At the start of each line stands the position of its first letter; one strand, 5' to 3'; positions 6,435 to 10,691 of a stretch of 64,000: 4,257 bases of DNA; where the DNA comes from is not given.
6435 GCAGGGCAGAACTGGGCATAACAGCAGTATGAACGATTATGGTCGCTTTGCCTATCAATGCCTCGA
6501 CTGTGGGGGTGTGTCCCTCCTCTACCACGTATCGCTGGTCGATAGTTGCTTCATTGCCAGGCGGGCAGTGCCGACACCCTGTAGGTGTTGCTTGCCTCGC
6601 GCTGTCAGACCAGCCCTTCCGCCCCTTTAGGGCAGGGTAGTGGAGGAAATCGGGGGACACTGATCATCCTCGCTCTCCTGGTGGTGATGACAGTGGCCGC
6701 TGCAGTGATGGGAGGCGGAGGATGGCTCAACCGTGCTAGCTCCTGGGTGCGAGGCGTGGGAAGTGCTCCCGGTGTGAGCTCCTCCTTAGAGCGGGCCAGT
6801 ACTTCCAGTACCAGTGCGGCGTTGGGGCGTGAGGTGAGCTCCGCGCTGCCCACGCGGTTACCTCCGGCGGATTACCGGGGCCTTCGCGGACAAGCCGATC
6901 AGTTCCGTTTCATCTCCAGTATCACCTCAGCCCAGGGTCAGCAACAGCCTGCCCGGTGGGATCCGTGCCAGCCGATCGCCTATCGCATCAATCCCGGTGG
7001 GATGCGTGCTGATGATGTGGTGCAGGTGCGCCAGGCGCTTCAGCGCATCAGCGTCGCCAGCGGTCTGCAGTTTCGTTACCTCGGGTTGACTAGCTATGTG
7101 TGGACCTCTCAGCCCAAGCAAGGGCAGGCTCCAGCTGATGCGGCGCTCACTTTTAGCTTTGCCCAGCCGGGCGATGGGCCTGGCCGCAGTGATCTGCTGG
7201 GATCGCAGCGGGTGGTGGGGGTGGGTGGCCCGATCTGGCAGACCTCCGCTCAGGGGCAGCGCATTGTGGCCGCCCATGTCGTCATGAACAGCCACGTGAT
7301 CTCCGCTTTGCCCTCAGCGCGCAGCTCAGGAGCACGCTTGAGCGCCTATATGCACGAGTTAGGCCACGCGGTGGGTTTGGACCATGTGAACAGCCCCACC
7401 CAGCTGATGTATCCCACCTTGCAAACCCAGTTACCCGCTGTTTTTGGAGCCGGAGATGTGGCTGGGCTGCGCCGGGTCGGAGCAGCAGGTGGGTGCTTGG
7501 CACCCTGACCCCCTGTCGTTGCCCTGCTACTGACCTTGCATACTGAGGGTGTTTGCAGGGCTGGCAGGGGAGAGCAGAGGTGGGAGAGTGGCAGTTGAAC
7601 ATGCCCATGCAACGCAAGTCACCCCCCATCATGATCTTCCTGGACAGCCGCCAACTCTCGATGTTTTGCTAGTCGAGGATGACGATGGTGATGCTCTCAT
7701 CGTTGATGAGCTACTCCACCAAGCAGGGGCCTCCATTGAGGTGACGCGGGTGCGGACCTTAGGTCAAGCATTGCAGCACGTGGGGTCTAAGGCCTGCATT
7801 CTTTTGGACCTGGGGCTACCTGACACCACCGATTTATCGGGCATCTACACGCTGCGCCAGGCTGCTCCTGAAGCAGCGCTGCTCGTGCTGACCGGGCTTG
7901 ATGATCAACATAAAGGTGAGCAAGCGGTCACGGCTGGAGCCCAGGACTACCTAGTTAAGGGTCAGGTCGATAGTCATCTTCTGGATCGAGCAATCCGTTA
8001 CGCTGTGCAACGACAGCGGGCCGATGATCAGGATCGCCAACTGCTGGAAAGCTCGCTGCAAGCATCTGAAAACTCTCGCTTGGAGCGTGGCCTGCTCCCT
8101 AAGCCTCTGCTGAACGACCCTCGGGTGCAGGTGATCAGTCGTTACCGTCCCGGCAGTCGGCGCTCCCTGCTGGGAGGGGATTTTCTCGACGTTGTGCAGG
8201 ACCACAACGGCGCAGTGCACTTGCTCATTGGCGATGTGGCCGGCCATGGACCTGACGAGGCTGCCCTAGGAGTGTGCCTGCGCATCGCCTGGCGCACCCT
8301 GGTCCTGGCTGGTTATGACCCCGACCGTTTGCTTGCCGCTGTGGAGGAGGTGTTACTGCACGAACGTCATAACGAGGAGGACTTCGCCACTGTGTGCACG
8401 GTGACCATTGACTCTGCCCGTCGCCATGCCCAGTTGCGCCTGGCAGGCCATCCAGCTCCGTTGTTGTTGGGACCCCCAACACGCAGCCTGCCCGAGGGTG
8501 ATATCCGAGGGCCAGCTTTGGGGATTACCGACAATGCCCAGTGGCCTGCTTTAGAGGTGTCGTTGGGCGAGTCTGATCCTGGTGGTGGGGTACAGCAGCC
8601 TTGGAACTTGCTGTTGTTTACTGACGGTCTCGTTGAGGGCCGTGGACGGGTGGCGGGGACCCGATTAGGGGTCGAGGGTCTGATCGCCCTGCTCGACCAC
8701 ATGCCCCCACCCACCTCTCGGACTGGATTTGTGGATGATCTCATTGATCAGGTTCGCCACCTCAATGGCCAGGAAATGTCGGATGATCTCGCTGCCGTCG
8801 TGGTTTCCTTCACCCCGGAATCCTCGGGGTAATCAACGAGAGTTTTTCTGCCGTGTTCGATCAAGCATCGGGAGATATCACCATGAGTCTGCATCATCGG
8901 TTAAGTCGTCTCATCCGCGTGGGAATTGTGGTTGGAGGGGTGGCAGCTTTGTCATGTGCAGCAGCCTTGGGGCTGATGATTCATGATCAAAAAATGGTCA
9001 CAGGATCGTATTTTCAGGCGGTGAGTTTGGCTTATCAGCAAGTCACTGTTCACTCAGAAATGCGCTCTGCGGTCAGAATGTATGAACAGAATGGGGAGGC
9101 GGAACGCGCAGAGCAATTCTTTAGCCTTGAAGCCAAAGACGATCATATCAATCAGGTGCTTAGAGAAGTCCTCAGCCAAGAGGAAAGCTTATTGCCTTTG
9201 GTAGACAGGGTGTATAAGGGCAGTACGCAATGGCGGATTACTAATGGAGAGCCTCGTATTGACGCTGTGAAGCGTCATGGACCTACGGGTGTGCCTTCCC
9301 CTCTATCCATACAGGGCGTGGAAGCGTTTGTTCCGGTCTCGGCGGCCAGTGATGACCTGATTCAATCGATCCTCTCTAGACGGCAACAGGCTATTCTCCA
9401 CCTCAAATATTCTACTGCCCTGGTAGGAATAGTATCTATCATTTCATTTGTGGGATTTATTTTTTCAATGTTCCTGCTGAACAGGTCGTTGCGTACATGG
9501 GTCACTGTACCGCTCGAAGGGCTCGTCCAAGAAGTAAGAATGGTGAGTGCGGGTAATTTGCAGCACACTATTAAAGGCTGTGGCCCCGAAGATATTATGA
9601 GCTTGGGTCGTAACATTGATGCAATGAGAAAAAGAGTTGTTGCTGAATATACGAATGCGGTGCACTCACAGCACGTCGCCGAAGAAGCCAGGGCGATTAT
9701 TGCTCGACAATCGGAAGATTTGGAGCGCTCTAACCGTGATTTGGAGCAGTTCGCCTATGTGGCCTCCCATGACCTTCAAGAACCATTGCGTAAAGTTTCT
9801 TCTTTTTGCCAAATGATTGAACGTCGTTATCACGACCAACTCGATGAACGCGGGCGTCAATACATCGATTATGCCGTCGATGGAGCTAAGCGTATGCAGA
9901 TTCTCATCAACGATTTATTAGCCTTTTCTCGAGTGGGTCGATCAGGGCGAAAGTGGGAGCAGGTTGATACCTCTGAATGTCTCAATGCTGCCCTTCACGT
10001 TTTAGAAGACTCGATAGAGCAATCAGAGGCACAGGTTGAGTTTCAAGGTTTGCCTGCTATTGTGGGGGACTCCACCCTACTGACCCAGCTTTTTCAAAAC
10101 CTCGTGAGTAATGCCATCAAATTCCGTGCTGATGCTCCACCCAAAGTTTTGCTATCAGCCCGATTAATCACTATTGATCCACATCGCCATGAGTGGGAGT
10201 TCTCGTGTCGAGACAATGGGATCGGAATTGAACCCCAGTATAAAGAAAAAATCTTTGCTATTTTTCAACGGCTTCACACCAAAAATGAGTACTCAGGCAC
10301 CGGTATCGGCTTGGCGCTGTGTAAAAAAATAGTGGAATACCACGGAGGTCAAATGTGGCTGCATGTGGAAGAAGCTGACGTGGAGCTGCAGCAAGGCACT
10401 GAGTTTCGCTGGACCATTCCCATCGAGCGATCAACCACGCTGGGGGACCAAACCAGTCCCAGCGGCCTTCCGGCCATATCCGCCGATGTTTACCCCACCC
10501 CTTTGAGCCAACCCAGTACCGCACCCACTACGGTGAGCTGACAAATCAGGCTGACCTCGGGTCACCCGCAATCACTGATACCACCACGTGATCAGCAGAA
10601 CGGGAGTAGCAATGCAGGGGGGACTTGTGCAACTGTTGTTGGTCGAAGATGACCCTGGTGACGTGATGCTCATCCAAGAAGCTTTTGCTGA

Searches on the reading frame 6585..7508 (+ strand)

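Call 14: search_protein_families(library=pfam, proteins=[window:6585-7508:+], max_evalue=0.001)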
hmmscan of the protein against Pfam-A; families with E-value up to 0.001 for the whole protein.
window:6585-7508:+ (307 aa): 1 family
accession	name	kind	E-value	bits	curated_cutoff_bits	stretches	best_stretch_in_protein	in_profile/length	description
PF00413.30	Peptidase_M10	-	3.5e-07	30.7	24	1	253-282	110-139/159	Matrixin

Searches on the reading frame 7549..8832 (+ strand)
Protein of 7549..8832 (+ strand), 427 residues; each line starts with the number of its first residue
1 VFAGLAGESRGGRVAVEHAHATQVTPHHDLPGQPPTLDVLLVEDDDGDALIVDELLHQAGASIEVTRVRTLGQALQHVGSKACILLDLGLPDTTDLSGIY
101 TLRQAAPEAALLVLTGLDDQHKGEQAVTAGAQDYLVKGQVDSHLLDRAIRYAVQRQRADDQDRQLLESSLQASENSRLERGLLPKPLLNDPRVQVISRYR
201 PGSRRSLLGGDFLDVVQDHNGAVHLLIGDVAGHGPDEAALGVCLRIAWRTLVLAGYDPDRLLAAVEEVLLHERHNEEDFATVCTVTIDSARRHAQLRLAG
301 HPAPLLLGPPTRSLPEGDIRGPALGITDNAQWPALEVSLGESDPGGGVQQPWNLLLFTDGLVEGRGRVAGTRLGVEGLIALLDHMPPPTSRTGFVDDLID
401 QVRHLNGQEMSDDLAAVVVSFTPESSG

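Call 14: search_protein_families(library=pfam, proteins=[window:7549-8832:+], max_evalue=0.001)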
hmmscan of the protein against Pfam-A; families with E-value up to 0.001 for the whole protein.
window:7549-8832:+ (427 aa): 2 families
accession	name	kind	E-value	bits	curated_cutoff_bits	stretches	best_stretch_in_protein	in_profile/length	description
PF07228.17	SpoIIE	-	3.3e-33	115.7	25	1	220-421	2-191/192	Stage II sporulation protein E (SpoIIE)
PF00072.30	Response_reg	-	1.6e-10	41.6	30.2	1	39-147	1-109/111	Response regulator receiver domain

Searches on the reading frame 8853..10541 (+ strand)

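Call 14: search_protein_families(library=pfam, proteins=[window:8853-10541:+], max_evalue=0.001)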
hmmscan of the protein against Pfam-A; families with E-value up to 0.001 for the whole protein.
window:8853-10541:+ (562 aa): 2 families
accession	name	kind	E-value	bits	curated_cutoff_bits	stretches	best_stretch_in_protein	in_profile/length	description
PF02518.31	HATPase_c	-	1.5e-24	87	26.4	1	405-525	1-110/111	Histidine kinase-, DNA gyrase B-, and HSP90-like ATPase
PF00512.31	HisKA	-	6.7e-13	48.9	26.9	1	297-361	2-63/66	His Kinase A (phospho-acceptor) domain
